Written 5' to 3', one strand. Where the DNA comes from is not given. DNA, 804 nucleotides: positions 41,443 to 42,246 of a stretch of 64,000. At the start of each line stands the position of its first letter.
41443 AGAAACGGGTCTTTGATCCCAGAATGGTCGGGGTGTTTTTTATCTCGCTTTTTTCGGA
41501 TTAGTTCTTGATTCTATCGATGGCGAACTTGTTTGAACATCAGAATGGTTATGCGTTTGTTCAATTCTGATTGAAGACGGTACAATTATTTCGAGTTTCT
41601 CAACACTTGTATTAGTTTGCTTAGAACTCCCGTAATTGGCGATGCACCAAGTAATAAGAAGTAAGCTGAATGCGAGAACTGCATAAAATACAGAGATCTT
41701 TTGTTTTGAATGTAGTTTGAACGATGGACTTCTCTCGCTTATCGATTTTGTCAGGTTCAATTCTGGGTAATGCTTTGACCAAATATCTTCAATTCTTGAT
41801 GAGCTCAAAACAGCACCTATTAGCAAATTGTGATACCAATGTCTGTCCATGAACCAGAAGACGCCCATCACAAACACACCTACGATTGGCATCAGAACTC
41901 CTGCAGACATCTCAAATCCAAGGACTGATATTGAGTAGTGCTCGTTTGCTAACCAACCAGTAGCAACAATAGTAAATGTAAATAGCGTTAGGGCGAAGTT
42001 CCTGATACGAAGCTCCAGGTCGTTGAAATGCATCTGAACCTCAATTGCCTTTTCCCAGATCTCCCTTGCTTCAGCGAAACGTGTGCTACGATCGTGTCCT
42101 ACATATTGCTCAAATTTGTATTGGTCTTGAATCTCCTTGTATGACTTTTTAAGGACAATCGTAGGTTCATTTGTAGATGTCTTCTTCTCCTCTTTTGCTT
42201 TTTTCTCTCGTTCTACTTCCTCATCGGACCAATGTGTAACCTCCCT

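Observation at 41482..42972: Single-gene HAD phosphatase-3TM fusion at the island edge: candidate anti-phage system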

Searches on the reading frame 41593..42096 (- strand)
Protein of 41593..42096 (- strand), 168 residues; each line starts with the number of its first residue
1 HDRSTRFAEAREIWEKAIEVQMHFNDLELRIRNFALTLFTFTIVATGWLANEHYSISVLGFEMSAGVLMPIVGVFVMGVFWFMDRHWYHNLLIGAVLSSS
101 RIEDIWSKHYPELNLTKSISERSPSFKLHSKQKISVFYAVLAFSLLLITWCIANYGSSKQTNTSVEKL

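Call 43: search_protein_representatives(protein=window:41593-42096:-)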
Query: 168 residues. Proteins with E-value up to 0.001 (for the whole library): 865; up to 1e-10: 519; up to 1e-30: 5. The best 150 are listed.
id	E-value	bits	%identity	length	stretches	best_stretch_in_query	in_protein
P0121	1.6e-36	142.2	49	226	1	8-157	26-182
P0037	1.1e-34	136.3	47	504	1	9-152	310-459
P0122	6.1e-34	133.8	46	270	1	8-157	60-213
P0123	1.8e-33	132.3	46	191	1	4-148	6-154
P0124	7.4e-31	123.8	42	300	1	5-153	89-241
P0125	1.5e-30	122.9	43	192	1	11-152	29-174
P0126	6.7e-30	120.7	45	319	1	6-151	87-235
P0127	3.2e-29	118.5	46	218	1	10-151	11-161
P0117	5.1e-29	117.8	45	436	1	11-152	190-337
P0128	6.9e-29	117.4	45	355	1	12-152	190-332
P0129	9.5e-29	117.0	45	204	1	10-153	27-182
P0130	1.1e-28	116.7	50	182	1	11-132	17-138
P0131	3.1e-28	115.3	42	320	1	10-163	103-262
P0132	3.9e-28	115.0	44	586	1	6-147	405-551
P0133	5.2e-28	114.6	42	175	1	12-155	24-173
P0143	7.2e-27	110.8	41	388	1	10-156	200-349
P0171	1.9e-24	103.0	38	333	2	6-146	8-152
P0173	2.3e-24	102.7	41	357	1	6-150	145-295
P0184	1.4e-23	100.1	38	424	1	5-146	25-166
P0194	4.0e-23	98.7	40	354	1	10-155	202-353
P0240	2.7e-21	92.7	38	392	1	10-136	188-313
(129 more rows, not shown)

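Call 45: search_protein_families(library=pfam, proteins=[P0124, P0126, P0128, P0131, P0143, P0173, P0194, P0240, P0184, P0171], max_evalue=0.01)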
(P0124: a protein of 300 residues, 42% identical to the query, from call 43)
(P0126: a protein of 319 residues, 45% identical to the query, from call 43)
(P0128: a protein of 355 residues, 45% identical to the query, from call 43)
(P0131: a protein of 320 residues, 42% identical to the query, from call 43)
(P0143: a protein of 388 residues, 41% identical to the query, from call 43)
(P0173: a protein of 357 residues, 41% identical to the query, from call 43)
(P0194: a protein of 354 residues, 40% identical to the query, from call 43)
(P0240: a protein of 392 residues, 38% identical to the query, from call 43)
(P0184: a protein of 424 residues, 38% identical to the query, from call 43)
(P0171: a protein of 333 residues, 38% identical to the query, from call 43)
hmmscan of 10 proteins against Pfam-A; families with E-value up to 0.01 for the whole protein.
P0124 (300 aa): 0 families

P0126 (319 aa): 0 families

P0128 (355 aa): 3 families
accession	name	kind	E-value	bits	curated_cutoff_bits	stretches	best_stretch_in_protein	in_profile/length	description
PF13242.12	Hydrolase_like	-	1.1e-06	28.9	22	1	69-115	3-49/75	HAD-hyrolase-like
PF13419.12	HAD_2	-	8.5e-05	23.2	23.8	1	68-112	133-176/178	Haloacid dehalogenase-like hydrolase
PF00702.32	Hydrolase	-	0.0002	22.3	26.4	1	66-107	150-190/191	haloacid dehalogenase-like hydrolase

P0131 (320 aa): 0 families

P0143 (388 aa): 4 families
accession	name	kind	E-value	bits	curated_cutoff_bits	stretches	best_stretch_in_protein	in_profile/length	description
PF00702.32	Hydrolase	-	9.1e-07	29.9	26.4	1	75-119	151-189/191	haloacid dehalogenase-like hydrolase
PF13419.12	HAD_2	-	6.8e-06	26.7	23.8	1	81-120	133-171/178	Haloacid dehalogenase-like hydrolase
PF13242.12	Hydrolase_like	-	7.2e-06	26.3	22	1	83-120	4-41/75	HAD-hyrolase-like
PF24838.2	8xMP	-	0.0025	18.1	30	1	202-345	2-130/136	Octameric membrane protein family (8xMP)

P0173 (357 aa): 3 families
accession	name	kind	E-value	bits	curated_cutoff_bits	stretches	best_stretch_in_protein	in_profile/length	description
PF13419.12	HAD_2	-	3.1e-07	31.1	23.8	1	31-74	132-174/178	Haloacid dehalogenase-like hydrolase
PF13242.12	Hydrolase_like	-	1.1e-05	25.7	22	1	34-84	4-54/75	HAD-hyrolase-like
PF00702.32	Hydrolase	-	4.5e-05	24.4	26.4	1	30-71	150-190/191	haloacid dehalogenase-like hydrolase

P0194 (354 aa): 4 families
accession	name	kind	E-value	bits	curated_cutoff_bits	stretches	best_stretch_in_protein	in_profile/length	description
PF00702.32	Hydrolase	-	1.1e-09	39.4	26.4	1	3-127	99-191/191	haloacid dehalogenase-like hydrolase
PF13419.12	HAD_2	-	2.6e-07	31.4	23.8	1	77-128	123-173/178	Haloacid dehalogenase-like hydrolase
PF13242.12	Hydrolase_like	-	1.8e-06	28.2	22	1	88-141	3-56/75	HAD-hyrolase-like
PF09419.16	PGP_phosphatase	-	0.009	16.1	20.4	0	105-135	135-165/168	Mitochondrial PGP phosphatase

P0240 (392 aa): 3 families
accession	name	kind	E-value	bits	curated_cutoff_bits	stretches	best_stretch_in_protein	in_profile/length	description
PF00702.32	Hydrolase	-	2.1e-08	35.2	26.4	1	1-117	107-191/191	haloacid dehalogenase-like hydrolase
PF13242.12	Hydrolase_like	-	1.4e-07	31.7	22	1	78-121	3-46/75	HAD-hyrolase-like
PF13419.12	HAD_2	-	1.8e-05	25.4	23.8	1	77-118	133-173/178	Haloacid dehalogenase-like hydrolase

P0184 (424 aa): 3 families
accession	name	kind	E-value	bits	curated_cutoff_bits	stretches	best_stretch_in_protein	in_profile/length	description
PF03767.20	Acid_phosphat_B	-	1.7e-32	113.2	27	1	196-394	48-230/230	HAD superfamily, subfamily IIIB (Acid phosphatase)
PF13344.12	Hydrolase_6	-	5.1e-06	26.9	27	1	273-336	14-76/101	Haloacid dehalogenase-like hydrolase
PF09949.15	APP1_cat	-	2.2e-05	24.9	27.1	1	233-332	2-92/154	Phosphatidate phosphatase APP1, catalytic domain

P0171 (333 aa): 0 families

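Call 50: search_solved_structures(query=A2, max_evalue=10, show_alignments=2)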
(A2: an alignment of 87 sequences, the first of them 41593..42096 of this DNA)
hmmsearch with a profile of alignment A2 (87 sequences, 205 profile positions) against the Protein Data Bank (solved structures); distinct sequences matched with E-value up to 10: 9.
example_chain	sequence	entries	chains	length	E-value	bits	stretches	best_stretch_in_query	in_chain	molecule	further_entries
8eog_K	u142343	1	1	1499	0.032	17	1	116-169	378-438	Isoform 20 of Voltage-dependent L-type calcium channel subunit alpha-1C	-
8eoi_K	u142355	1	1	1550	0.034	16.9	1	116-169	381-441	Voltage-dependent L-type calcium channel subunit alpha-1C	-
8fd7_K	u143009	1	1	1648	0.041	16.7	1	116-169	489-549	Voltage-dependent L-type calcium channel subunit alpha-1C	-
8hlp_A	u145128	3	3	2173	0.15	14.9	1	116-169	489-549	Voltage-dependent L-type calcium channel subunit alpha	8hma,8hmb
8fhs_A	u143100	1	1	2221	0.16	14.8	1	116-169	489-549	Voltage-dependent L-type calcium channel subunit alpha-1C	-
8we6_A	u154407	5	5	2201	0.16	14.7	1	116-169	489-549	Voltage-dependent L-type calcium channel subunit alpha-1C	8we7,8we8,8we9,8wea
4uuu_A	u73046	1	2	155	0.98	12.2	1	95-157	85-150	CYSTATHIONINE BETA-SYNTHASE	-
8qag_A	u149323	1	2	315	3.4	10.4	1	117-195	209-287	sc-CC-6-95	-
9r22_A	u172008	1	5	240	5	9.8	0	43-100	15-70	microbial rhodopsin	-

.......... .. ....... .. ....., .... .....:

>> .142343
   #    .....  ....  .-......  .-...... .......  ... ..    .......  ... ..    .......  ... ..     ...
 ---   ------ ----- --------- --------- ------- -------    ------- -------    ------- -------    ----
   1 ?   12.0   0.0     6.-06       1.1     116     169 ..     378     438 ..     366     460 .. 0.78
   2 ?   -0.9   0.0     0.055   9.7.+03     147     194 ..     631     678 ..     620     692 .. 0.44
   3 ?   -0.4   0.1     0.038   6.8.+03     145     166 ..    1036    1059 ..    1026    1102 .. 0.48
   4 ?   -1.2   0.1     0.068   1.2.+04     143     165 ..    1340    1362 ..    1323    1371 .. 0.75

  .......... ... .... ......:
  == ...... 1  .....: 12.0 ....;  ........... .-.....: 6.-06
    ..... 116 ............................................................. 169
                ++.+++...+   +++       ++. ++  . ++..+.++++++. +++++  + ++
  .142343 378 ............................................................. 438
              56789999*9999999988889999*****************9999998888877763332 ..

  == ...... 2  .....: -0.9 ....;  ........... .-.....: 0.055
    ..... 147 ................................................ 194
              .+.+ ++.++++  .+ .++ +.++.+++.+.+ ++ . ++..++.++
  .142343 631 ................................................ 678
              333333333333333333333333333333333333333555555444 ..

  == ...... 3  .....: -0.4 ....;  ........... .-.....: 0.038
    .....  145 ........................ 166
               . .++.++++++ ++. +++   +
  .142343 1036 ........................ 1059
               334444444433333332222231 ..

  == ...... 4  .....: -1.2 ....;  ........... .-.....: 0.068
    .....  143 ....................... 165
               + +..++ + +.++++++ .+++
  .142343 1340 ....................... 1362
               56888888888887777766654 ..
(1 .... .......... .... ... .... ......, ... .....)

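Call 51: search_protein_families(library=pfam, alignment_id=A2, max_evalue=1)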
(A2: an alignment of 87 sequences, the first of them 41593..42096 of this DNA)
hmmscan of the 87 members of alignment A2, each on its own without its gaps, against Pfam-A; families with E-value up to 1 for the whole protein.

A. member 1, window:41593-42096:- (168 aa): 2 families
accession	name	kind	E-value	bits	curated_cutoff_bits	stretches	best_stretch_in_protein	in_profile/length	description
PF14880.11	COX14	-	0.19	12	25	1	33-56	16-39/59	Cytochrome oxidase c assembly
PF04746.17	DUF575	-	0.27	12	25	1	68-89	22-43/101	Protein of unknown function (DUF575)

B. families by the number of members that match (of 87 scanned): 76 families (the first 25 are shown)
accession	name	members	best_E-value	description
PF24838.2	8xMP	35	7.3e-07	Octameric membrane protein family (8xMP)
PF20990.2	DUF2207_C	9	0.0003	Predicted membrane protein (DUF2207) C-terminal domain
PF07895.16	DUF1673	6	0.012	Protein of unknown function (DUF1673)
PF19744.4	DUF6232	3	0.014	Family of unknown function (DUF6232)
PF13124.11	DUF3963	3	0.037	Protein of unknown function (DUF3963)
PF19589.4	DUF6095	3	0.12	Family of unknown function (DUF6095)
PF11381.13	DUF3185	2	0.0016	Protein of unknown function (DUF3185)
PF14015.11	DUF4231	2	0.0025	Protein of unknown function (DUF4231)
PF17597.7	DUF5493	2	0.013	Family of unknown function (DUF5493)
PF23933.1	DUF7269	2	0.051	Family of unknown function (DUF7269)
PF12442.13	DUF3681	2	0.061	Protein of unknown function (DUF3681)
PF00335.26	Tetraspanin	2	0.069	Tetraspanin family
PF19693.4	PSMdelta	2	0.2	Phenol-soluble modulin delta protein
PF13567.11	DUF4131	2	0.51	Domain of unknown function (DUF4131)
PF16962.11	ABC_export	1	0.00062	Putative ABC exporter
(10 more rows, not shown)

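Call 55: find_related_loci(query=A2, collection=genome_contigs, flank=8000)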
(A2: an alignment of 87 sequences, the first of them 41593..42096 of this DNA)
Query A2 (168 aa) in genome_contigs; peptide patterns used: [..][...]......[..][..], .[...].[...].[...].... (x = any residue, [..] = any of these).
331 stretches matched a pattern; 191 encode a relative of the query (tblastn E <= 1e-3); the best 80 are kept; 80 distinct loci.
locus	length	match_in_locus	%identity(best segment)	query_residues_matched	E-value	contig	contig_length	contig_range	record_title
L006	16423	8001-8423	48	13-148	2e-38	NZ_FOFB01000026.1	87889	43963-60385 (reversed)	Neolewinella agarilytica strain DSM 24740, whole genome shotgun sequence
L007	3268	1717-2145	44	10-148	3e-34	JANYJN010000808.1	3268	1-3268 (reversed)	MAG: Candidatus Solibacter sp. isolate GL140_4_metabinner_111_sub GL140_4_k141_2059150, whole genome shotgun sequence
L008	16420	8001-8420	44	12-148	1e-33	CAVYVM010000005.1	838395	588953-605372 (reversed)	MAG: uncultured Acidobacteriaceae bacterium isolate MFD03346.bin.1.74 genome assembly, contig: contig_27640, whole genom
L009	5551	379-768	47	13-138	5e-33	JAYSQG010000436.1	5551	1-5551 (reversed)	MAG: Saprospiraceae bacterium isolate GFS_11699 GFS_11699_435, whole genome shotgun sequence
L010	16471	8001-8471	43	13-145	4e-33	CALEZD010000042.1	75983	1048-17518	MAG TPA_asm: uncultured Bacteroidetes bacterium isolate SRR6227243_bin.39_CONCOCT_v1.1_MAG genome assembly, contig: ERZ7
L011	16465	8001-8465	40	6-157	3e-33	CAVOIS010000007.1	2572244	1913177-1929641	MAG: uncultured Acidobacteriota bacterium isolate MFD10071.bin.2.117 genome assembly, contig: contig_6149, whole genome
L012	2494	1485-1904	44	12-145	2e-32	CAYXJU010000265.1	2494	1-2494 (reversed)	MAG TPA_asm: uncultured Candidatus Bathyarchaeia archaeon isolate SRP098346_co1_293 genome assembly, contig: NODE_74776_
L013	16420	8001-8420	43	12-147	1e-31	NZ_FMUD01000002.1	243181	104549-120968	Agrobacterium sp. DSM 25558 isolate DSM25558, whole genome shotgun sequence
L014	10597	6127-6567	37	12-154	1e-31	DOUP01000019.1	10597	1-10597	MAG TPA_asm: Maritimibacter sp. isolate UBA9533 contig_966, whole genome shotgun sequence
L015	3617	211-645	39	12-152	9e-31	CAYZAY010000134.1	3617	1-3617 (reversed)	MAG TPA_asm: uncultured Rhodobacterales bacterium isolate SRP200020_co3_321 genome assembly, contig: NODE_36916_length_3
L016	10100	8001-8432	43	12-148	2e-30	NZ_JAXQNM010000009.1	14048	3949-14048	Chelativorans sp. M5D2P16 189, whole genome shotgun sequence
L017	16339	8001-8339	42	12-124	6e-30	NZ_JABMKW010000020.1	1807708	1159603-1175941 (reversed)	Pedobacter panaciterrae strain LMG 23400 Contig_23_79.0141, whole genome shotgun sequence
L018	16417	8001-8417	40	12-146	1e-30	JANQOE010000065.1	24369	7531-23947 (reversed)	MAG: Alphaproteobacteria bacterium isolate IP29b_bin.124 k99_3596683, whole genome shotgun sequence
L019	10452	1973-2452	38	12-168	2e-29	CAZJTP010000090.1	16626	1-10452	MAG TPA_asm: uncultured Phycisphaeraceae bacterium isolate binchicken_co116_291 genome assembly, contig: NODE_3449_lengt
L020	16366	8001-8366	45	1-121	4e-29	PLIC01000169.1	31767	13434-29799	MAG: Acidobacteriaceae bacterium isolate bog_202 73.20110800_S1M.27_contig_2443, whole genome shotgun sequence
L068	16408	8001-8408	38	13-146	1e-24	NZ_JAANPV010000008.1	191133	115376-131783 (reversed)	Paenalcaligenes suwonensis strain 191B Peanalcaligenes_suwonensis_191B_Contig_08, whole genome shotgun sequence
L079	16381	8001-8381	37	13-138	3e-24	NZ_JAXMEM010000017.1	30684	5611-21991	MAG: Ottowia sp. isolate STL-PRO62 C2.126.fa-17, whole genome shotgun sequence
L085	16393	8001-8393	34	12-141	6e-24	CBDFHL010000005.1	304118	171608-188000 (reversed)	MAG: Methyloglobulus sp. isolate 3a41a94e-4880-4ab6-9133-cb57dd0d4b1b genome assembly, contig: contig_5, whole genome sh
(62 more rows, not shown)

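Call 59: find_related_loci(query=A2, collection=viral_contigs, flank=8000)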
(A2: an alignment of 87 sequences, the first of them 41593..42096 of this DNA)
Query A2 (168 aa) in viral_contigs; peptide patterns used: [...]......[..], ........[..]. (x = any residue, [..] = any of these).
49 stretches matched a pattern; 5 encode a relative of the query (tblastn E <= 1e-3); 5 distinct loci.
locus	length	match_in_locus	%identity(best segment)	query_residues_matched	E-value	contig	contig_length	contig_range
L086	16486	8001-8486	33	12-168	1e-29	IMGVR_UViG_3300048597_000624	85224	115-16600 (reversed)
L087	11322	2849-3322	30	12-147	1e-24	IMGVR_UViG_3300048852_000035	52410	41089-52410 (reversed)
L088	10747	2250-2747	31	12-168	3e-24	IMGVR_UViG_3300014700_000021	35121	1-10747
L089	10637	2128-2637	30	1-162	4e-24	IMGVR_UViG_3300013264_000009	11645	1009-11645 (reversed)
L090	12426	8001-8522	30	12-163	5e-24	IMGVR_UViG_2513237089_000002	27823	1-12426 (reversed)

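Call 69: search_protein_families(library=pfam, proteins=[L068:6705-7700:+, L079:6847-7854:+, L085:7305-7865:+, L085:6860-7201:+, L085:6115-6573:+], max_evalue=0.01)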
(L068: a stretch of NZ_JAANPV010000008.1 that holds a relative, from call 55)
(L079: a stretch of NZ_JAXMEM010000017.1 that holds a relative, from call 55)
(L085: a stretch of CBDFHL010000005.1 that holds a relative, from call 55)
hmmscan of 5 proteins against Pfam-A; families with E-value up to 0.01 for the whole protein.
L068:6705-7700:+ (332 aa): 4 families
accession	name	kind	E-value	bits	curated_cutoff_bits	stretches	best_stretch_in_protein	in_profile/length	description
PF05971.18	Methyltransf_10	-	4e-128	427.4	23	1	20-319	4-299/299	RNA methyltransferase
PF05175.20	MTS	-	6.5e-08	32.8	23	1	121-212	31-114/170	Methyltransferase small domain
PF08242.18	Methyltransf_12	-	0.00013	23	30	1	126-209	1-78/98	Methyltransferase domain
PF13649.12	Methyltransf_25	-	0.0059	17.7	27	0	125-210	1-78/97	Methyltransferase domain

L079:6847-7854:+ (336 aa): 4 families
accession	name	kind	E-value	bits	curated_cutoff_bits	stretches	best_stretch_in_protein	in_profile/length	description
PF01609.27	DDE_Tnp_1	-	5.6e-28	98.5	23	1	139-320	5-200/200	Transposase DDE domain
PF05598.16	DUF772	-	2.4e-22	79.2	23.1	1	51-126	1-74/74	Transposase domain (DUF772)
PF13612.12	DDE_Tnp_1_3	-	1.3e-05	25.7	27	1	142-233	9-100/155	Transposase DDE domain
PF13751.12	DDE_Tnp_1_6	-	0.0004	21.1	25.1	1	263-320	63-121/125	Transposase DDE domain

L085:7305-7865:+ (187 aa): 0 families

L085:6860-7201:+ (114 aa): 1 family
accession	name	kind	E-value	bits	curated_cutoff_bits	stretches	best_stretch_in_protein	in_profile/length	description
PF03779.20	SPW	-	2.6e-07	31.5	31.5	1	9-106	2-93/93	SPW repeat domain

L085:6115-6573:+ (153 aa): 1 family
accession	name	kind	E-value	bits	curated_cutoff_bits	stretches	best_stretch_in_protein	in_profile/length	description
PF24838.2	8xMP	-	0.00013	22.2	30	1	16-83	2-71/136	Octameric membrane protein family (8xMP)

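Call 75: predict_structure(alignment_id=A2)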
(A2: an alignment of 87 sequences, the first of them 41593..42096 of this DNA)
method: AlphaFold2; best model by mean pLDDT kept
length: 168 residues; sequences in the alignment: 87
mean_pLDDT: 93.3   pTM: 0.84
mean pLDDT of the five models: 93.3, 93.2, 93.2, 92.7, 92.6
residues with pLDDT >= 90: 145; 70-90: 10; 50-70: 13; < 50: 0
segments of 3 or more residues with pLDDT < 50: none
pLDDT, mean of each block of 10 residues (from residue 1): 91 98 97 98 98 94 96 98 97 97 97 96 83 96 98 85 59
secondary structure, 60 per line:
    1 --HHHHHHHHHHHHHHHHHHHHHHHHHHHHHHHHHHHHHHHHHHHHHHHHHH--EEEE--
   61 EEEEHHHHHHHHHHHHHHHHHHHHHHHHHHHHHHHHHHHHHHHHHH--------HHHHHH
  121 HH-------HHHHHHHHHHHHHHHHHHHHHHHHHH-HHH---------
elements in order: H3-52 E55-58 E61-64 H65-106 H115-122 H130-155

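Call 78: fold_search(model_id=the predicted structure, library=pdb)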
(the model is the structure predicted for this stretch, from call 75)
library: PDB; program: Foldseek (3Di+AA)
matches with E <= 10: 192; with E <= 0.001: 0
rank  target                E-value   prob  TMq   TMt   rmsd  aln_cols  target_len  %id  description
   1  6rwb_A                1.0e+00  0.07  0.18  0.03  49.1       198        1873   10  Cryo-EM structure of Yersinia pseudotuberculosis TcaA-TcaB (released 2019-10-23)
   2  4uos                  1.5e+00  0.10  0.24  0.22  19.4       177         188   11  Thermodynamic hyperstability in parametrically designed helical bundles (released 2014-11-05)
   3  3g67_B                1.6e+00  0.25  0.38  0.31  40.9       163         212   15  Crystal Structure of a Soluble Chemoreceptor from Thermotoga maritima (released 2009-07-28)
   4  1ujw_B                1.7e+00  0.08  0.18  0.24  27.4       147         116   11  Structure of the complex between BtuB and Colicin E3 Receptor binding domain (released 2003-11-25)
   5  8gjg_A                1.7e+00  0.13  0.27  0.28  21.7       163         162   16  De novo design of high-affinity protein binders to bioactive helical peptides (released 2024-01-10)
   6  2ysu_B                1.9e+00  0.08  0.19  0.25  27.8       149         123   11  Structure of the complex between BtuB and Colicin E2 receptor binding domain (released 2007-06-19)
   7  9fqr_C5               1.9e+00  0.07  0.22  0.22  36.2       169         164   13  96-nm repeat of axonemal doublet microtubules from bovine sperm (released 2025-03-26)
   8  3g6b_B                2.0e+00  0.18  0.35  0.29  41.9       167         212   14  Crystal structure of a Soluble Chemoreceptor from Thermotoga maritima Asn217Ile mutant (released 2009-07-28)
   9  3na7                  2.0e+00  0.10  0.25  0.18  31.2       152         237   12  2.2 Angstrom Structure of the HP0958 Protein from Helicobacter pylori CCUG 17874 (released 2010-09-22)
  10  6m6z_A                2.3e+00  0.35  0.47  0.41   5.6       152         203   14  A de novo designed transmembrane nanopore, TMH4C4 (released 2020-06-24)
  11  6n1l                  2.3e+00  0.21  0.35  0.40  15.5       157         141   10  The complement inhibitory domain of B. burgdorferi BBK32. (released 2019-03-27)
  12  7sqc_1J               2.3e+00  0.09  0.25  0.12  48.8       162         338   17  Ciliary C1 central pair apparatus isolated from Chlamydomonas reinhardtii (released 2022-04-13)
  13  8i7r_F9               2.3e+00  0.08  0.24  0.24  27.9       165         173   13  In situ structure of axonemal doublet microtubules in mouse sperm with 48-nm repeat (released 2023-10-11)
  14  6qk8_A                2.3e+00  0.05  0.16  0.12  22.2       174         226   13  Crystal structure of yeast 14-3-3 protein (Bmh1) from Saccharomyces cerevisiae with the Nha1p (yeast Na+/H+ antiporter (released 2019-10-02)
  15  6r2g_A                2.4e+00  0.44  0.47  0.51   5.6       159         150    8  Crystal structure of a single-chain protein mimetic of the gp41 NHR trimer in complex with the synthetic CHR peptide C (released 2019-07-10)
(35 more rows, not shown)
